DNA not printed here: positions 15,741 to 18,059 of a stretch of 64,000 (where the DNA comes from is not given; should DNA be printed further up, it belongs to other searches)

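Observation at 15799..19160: Strong-SD accessory island: tandem metallophosphoesterase/winged-helix protein, small NDT-like protein and membrane protein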

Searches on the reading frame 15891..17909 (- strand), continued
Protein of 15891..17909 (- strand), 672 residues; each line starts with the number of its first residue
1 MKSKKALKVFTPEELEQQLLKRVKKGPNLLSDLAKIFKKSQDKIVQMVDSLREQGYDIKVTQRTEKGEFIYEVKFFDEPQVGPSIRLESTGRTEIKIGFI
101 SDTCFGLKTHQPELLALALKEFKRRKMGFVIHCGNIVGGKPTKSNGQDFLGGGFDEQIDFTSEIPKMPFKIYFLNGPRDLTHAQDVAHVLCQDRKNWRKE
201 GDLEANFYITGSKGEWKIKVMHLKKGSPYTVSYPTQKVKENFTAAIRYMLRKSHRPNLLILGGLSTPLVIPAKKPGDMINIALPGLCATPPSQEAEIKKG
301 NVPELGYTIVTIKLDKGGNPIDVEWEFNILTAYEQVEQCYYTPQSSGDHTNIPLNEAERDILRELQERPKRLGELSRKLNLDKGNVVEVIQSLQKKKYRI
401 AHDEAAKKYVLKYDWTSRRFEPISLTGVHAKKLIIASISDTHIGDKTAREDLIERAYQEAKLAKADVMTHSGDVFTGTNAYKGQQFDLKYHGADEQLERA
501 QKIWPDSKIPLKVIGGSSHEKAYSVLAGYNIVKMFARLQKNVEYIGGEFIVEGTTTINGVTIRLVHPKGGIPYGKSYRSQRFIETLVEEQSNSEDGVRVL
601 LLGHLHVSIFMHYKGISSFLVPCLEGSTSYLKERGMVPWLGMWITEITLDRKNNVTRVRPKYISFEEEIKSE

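Call 33: fold_search(model_id=the predicted structure, library=pdb)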
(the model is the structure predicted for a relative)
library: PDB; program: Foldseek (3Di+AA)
matches with E <= 10: 1255; with E <= 0.001: 117
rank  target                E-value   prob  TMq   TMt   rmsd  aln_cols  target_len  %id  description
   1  8ppt_A                7.9e-09  1.00  0.25  0.37   6.9       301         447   16  Pyrococcus abyssi DNA polymerase D (PolD) in its editing mode bound to a primer/template substrate containing a mismat (released 2023-12-20)
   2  9f2a_A                3.7e-08  1.00  0.25  0.36   9.2       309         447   16  Pyrococcus abyssi PolD in complex with Rpa2 winged-helix domain class 2 (composite map) (released 2024-12-04)
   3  9f29_A                4.4e-08  1.00  0.25  0.37   9.0       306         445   16  Pyrococcus abyssi PolD in complex with Rpa2 winged-helix domain class 1 (composite map) (released 2024-12-04)
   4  6hms_A                5.5e-08  1.00  0.26  0.41   9.3       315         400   16  Cryo-EM map of DNA polymerase D from Pyrococcus abyssi in complex with DNA (released 2019-01-30)
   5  6hmf_A                9.3e-08  1.00  0.25  0.37   7.2       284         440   15  D-family DNA polymerase - DP1 subunit (3'-5' proof-reading exonuclease) H451 proof-reading deficient variant (released 2019-01-30)
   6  6hmf_B                1.0e-07  1.00  0.26  0.38  18.3       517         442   13  D-family DNA polymerase - DP1 subunit (3'-5' proof-reading exonuclease) H451 proof-reading deficient variant (released 2019-01-30)
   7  5ihe_A                1.6e-07  1.00  0.25  0.37   7.2       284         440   16  D-family DNA polymerase - DP1 subunit (3'-5' proof-reading exonuclease) (released 2016-08-31)
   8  3tgh                  1.7e-07  1.00  0.22  0.42   9.3       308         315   13  GAP50 the anchor in the inner membrane complex of Plasmodium (released 2012-03-07)
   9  5ihe_B                1.8e-07  1.00  0.26  0.38   6.3       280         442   17  D-family DNA polymerase - DP1 subunit (3'-5' proof-reading exonuclease) (released 2016-08-31)
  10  5dny_A                3.3e-07  1.00  0.22  0.38   7.7       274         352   14  Structure of the ATPrS-Mre11/Rad50-DNA complex (released 2016-02-24)
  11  6t8h_A                3.7e-07  1.00  0.26  0.40   7.1       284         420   17  Cryo-EM structure of the DNA-bound PolD-PCNA processive complex from P. abyssi (released 2020-03-04)
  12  4tug_A                6.5e-07  1.00  0.21  0.40   8.1       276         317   14  Crystal structure of MjMre11-DNA2 complex (released 2014-10-15)
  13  4tug_D                7.3e-07  1.00  0.22  0.42   7.9       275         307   14  Crystal structure of MjMre11-DNA2 complex (released 2014-10-15)
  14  4o43_B                8.6e-07  1.00  0.20  0.37   9.4       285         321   12  DNA Double-Strand Break Repair Pathway Choice Is Directed by Distinct MRE11 Nuclease Activities (released 2014-01-08)
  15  1z2w_A                8.6e-07  1.00  0.16  0.47  11.1       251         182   12  Crystal structure of mouse Vps29 complexed with Mn2+ (released 2005-06-21)
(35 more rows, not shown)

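Call 42: find_encoding_contigs(protein=P0006, flank=10000, max_places=2)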
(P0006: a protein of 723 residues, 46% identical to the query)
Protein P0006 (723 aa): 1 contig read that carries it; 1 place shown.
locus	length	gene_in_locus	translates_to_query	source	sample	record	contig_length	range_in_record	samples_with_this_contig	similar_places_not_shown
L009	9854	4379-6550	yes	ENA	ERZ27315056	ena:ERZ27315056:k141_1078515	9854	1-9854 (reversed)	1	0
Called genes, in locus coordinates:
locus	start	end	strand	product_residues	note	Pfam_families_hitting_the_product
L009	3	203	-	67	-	?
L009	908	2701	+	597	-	PF01411:tRNA-synt_2c, PF07973:tRNA_SAD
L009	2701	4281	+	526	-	PF01743:PolyA_pol, PF01966:HD, PF13735:tRNA_NucTran2_2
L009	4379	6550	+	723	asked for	PF00149:Metallophos (faint), PF12850:Metallophos_2 (faint)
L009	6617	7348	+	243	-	PF00849:PseudoU_synth_2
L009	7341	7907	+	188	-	PF00625:Guanylate_kin, PF13238:AAA_18 (faint)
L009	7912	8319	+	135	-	PF01245:Ribosomal_L19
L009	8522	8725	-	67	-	-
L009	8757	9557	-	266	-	PF02899:Phage_int_SAM_1 (weak), PF13495:Phage_int_SAM_4, PF00589:Phage_integrase, PF22823:MrpR_C_cat (weak)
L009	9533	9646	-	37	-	-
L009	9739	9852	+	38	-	?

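Call 43: find_encoding_contigs(protein=P0008, flank=10000, max_places=2)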
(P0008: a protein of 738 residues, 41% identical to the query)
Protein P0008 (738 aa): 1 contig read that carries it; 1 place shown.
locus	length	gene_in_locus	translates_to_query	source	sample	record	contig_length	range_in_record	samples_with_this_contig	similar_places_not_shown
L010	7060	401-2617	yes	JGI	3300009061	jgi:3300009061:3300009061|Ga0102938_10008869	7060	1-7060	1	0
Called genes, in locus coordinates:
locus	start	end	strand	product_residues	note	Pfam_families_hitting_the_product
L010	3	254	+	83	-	?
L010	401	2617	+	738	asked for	PF01978:TrmB (faint), PF04545:Sigma70_r4 (faint), PF08279:HTH_11 (faint), PF12850:Metallophos_2 (faint), PF00149:Metallophos (weak)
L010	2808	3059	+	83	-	PF22976:RRM_10 (weak), PF00076:RRM_1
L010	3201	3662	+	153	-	-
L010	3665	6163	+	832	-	PF26449:DUF8128, PF01935:DUF87 (weak), PF10412:TrwB_AAD_bind, PF12696:TraG-D_C (weak)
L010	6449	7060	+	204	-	?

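Call 44: find_encoding_contigs(protein=P0009, flank=10000, max_places=3)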
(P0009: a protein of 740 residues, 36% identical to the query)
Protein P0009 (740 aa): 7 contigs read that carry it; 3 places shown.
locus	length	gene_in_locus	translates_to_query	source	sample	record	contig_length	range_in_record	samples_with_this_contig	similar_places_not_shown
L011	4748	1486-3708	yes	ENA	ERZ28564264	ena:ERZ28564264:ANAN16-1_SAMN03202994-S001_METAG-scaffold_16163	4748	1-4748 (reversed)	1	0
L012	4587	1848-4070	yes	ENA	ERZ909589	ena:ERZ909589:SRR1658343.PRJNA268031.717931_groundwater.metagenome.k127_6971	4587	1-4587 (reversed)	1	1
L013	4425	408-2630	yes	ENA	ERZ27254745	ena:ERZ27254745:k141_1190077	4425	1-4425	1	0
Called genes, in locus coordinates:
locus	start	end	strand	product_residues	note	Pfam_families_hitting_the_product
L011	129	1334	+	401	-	-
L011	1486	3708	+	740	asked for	PF00149:Metallophos (faint)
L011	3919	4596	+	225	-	PF01135:PCMT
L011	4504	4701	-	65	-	-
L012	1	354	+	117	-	?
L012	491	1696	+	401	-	-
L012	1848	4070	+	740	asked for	PF00149:Metallophos (faint)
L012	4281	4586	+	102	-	?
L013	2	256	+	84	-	?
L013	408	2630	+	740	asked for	PF00149:Metallophos (faint)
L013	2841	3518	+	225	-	PF01135:PCMT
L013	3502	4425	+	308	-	?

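Call 47: search_solved_structures(query=A1, max_evalue=1, show_alignments=2)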
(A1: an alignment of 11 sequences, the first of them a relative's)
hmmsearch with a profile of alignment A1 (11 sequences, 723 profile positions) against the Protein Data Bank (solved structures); distinct sequences matched with E-value up to 1: 19.
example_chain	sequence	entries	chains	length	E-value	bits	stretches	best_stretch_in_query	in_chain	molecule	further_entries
5ihe_A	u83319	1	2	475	0.00013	23.5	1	481-571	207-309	DNA polymerase II small subunit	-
6knb_A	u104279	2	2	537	0.00072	21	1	482-571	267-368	DNA polymerase II small subunit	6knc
6hms_A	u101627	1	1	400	0.00078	20.9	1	481-553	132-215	DNA polymerase II small subunit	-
6hmf_A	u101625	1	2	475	0.0012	20.2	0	481-553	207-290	DNA polymerase II small subunit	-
1uly_A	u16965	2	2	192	0.0024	19.3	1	49-120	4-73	hypothetical protein PH1932 | hypothetical transcription regulator protein, PH1932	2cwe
6t8h_A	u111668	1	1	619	0.0025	19.3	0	482-553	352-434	DNA polymerase II small subunit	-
8ppt_A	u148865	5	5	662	0.0029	19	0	482-553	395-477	DNA polymerase II small subunit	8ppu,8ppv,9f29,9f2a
3bja_A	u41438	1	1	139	0.0033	18.8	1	72-141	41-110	Transcriptional regulator, MarR family, putative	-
3tgn_A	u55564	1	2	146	0.0067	17.8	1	58-125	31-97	Adc operon repressor AdcR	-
1j5y_A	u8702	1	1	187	0.012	17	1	54-111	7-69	TRANSCRIPTIONAL REGULATOR, BIOTIN REPRESSOR FAMILY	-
8za5_A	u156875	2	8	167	0.062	14.6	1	58-142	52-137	MarR-family transcriptional regulator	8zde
9vg2_A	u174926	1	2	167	0.075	14.4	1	59-142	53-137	MarR-family transcriptional regulator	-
5hli_A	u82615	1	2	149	0.082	14.2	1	54-138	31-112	MarR family transcriptional regulator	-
5hlg_A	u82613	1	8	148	0.087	14.1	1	54-138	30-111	MarR family transcriptional regulator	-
5hlh_A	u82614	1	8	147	0.09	14.1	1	54-138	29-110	MarR family transcriptional regulator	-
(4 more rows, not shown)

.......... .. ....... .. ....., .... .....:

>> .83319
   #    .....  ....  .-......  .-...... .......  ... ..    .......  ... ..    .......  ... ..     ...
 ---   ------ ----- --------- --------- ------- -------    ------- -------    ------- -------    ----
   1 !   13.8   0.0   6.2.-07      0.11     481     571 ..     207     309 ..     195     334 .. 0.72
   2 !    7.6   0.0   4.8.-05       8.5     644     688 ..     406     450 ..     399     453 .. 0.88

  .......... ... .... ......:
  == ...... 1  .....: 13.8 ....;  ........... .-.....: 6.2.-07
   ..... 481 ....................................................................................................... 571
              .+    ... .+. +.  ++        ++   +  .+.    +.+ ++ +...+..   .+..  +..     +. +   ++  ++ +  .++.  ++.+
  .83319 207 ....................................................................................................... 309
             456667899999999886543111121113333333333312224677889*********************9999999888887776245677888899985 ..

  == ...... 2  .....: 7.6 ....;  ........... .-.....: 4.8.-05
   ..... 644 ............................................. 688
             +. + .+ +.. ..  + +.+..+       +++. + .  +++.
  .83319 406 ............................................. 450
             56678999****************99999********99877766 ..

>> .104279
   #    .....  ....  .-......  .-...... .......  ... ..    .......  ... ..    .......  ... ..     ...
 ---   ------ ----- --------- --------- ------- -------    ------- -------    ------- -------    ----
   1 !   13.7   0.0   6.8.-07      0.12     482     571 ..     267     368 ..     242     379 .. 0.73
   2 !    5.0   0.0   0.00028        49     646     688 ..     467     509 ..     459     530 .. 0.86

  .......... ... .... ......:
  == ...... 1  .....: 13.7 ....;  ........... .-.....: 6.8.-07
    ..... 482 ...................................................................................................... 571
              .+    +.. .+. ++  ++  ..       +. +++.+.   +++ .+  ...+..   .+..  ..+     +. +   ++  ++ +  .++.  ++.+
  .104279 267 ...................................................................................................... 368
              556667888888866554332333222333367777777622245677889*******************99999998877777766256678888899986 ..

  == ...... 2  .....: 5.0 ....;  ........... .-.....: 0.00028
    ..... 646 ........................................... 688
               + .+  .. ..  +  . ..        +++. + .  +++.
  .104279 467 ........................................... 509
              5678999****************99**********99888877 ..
